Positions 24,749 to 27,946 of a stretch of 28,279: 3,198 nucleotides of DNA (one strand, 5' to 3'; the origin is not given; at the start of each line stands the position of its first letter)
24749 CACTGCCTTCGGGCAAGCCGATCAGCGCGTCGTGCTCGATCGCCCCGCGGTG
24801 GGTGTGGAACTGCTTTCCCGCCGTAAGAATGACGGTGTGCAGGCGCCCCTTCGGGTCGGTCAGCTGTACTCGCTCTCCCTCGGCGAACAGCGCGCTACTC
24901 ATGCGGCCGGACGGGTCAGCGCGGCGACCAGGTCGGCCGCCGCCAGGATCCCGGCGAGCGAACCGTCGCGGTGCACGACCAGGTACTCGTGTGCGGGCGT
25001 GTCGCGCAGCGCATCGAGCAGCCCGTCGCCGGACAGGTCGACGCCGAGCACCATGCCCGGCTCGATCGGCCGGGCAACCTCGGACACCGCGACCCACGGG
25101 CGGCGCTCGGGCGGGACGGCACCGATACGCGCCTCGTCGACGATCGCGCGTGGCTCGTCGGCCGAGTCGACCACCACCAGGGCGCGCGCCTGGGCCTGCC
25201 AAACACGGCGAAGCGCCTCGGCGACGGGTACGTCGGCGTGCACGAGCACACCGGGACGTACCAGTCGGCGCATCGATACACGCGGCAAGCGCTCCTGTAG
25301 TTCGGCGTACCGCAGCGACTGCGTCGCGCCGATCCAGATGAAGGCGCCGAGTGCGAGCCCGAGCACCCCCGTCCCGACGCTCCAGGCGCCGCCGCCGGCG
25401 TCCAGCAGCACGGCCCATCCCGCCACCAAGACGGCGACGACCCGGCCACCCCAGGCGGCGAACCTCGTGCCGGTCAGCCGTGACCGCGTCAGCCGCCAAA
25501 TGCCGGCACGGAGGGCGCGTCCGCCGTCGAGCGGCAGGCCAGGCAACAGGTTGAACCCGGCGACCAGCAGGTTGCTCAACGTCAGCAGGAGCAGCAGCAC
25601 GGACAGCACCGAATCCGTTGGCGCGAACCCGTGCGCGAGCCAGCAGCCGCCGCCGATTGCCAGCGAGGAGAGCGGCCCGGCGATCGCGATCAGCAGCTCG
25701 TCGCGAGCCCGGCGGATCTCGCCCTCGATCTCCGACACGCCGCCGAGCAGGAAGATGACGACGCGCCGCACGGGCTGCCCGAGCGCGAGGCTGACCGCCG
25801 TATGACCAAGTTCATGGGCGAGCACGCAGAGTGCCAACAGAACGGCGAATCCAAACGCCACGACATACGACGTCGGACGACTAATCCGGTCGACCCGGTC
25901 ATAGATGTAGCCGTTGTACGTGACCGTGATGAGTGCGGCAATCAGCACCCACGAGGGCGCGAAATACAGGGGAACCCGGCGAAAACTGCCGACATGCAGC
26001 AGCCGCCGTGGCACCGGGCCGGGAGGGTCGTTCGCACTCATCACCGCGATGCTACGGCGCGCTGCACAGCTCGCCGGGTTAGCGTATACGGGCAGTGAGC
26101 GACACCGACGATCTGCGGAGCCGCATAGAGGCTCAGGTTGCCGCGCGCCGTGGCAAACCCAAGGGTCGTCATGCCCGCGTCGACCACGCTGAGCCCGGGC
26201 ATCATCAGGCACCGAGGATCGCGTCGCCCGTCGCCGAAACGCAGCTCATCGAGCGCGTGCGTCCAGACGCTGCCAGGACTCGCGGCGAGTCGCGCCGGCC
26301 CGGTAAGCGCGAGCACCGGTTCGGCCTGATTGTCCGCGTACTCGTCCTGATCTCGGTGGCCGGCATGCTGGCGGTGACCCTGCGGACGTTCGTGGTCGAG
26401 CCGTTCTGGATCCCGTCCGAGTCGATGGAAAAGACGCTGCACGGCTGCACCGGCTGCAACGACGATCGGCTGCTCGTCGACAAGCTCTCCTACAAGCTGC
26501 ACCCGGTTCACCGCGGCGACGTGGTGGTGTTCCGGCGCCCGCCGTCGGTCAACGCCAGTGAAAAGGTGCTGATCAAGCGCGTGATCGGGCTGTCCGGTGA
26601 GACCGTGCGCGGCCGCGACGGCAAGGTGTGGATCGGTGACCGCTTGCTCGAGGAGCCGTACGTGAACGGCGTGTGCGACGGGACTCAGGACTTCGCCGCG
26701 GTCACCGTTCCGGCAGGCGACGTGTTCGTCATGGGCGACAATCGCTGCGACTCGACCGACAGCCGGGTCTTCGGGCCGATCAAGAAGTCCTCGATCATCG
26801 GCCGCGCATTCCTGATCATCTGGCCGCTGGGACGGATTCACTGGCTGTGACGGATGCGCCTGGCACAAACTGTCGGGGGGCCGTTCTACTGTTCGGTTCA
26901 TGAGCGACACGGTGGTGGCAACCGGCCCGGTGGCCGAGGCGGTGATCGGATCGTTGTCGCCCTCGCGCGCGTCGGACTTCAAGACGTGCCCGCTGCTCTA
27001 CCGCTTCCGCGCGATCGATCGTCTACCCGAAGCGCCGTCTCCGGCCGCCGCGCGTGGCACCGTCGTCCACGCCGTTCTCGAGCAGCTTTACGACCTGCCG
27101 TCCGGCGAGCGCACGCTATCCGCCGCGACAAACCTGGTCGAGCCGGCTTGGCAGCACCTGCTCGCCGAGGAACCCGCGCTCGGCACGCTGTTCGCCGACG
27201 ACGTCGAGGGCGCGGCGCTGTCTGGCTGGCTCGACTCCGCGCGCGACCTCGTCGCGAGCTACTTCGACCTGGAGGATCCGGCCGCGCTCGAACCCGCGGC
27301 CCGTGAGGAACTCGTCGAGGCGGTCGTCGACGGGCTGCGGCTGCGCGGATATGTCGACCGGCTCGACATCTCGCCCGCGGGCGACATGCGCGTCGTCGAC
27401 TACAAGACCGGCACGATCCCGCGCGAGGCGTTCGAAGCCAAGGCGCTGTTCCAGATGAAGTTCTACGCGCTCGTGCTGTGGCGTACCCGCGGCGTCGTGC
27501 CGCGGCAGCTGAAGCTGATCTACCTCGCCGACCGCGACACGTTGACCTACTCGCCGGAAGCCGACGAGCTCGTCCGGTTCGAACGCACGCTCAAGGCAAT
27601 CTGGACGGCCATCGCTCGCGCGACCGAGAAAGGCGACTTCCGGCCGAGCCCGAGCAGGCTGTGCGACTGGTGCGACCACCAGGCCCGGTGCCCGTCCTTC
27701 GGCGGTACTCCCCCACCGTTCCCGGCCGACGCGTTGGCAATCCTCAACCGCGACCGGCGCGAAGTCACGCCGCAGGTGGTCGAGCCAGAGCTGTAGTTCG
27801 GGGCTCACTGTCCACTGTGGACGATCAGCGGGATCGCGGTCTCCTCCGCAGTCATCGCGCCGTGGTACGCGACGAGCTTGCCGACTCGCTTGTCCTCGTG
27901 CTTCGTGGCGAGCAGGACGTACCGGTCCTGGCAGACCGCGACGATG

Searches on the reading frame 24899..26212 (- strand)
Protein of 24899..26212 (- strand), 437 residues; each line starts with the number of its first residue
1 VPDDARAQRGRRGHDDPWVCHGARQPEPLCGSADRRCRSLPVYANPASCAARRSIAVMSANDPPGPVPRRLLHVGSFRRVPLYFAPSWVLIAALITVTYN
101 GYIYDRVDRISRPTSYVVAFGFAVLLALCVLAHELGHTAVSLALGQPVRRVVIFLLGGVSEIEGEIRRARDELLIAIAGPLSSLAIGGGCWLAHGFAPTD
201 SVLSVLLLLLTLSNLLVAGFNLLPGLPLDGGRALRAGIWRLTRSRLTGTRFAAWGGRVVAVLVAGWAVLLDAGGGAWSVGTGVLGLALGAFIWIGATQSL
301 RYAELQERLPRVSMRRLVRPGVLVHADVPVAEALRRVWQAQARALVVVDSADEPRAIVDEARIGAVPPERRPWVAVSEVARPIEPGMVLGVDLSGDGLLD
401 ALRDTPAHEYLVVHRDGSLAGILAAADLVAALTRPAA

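Call 6: search_protein_families(library=pfam, proteins=[window:24899-26212:-])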
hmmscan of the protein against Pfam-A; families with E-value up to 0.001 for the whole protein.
window:24899-26212:- (437 aa): 2 families
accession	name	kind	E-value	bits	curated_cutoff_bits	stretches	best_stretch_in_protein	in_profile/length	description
PF02163.28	Peptidase_M50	-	7.3e-15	55.3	27.2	2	122-191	2-97/221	Peptidase family M50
PF13398.12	Peptidase_M50B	-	0.00016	21.9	26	1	125-226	20-119/201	Peptidase M50B-like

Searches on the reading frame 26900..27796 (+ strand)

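Call 15: search_protein_families(library=pfam, proteins=[window:26900-27796:+])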
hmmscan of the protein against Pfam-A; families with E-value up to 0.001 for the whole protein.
window:26900-27796:+ (298 aa): 2 families
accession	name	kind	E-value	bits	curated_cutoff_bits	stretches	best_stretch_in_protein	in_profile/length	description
PF12705.13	PDDEXK_1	-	3.1e-42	145.6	22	1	18-265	1-247/247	PD-(D/E)XK nuclease superfamily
PF10926.14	DUF2800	-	5.3e-05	23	21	1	19-265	4-233/368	Protein of unknown function (DUF2800)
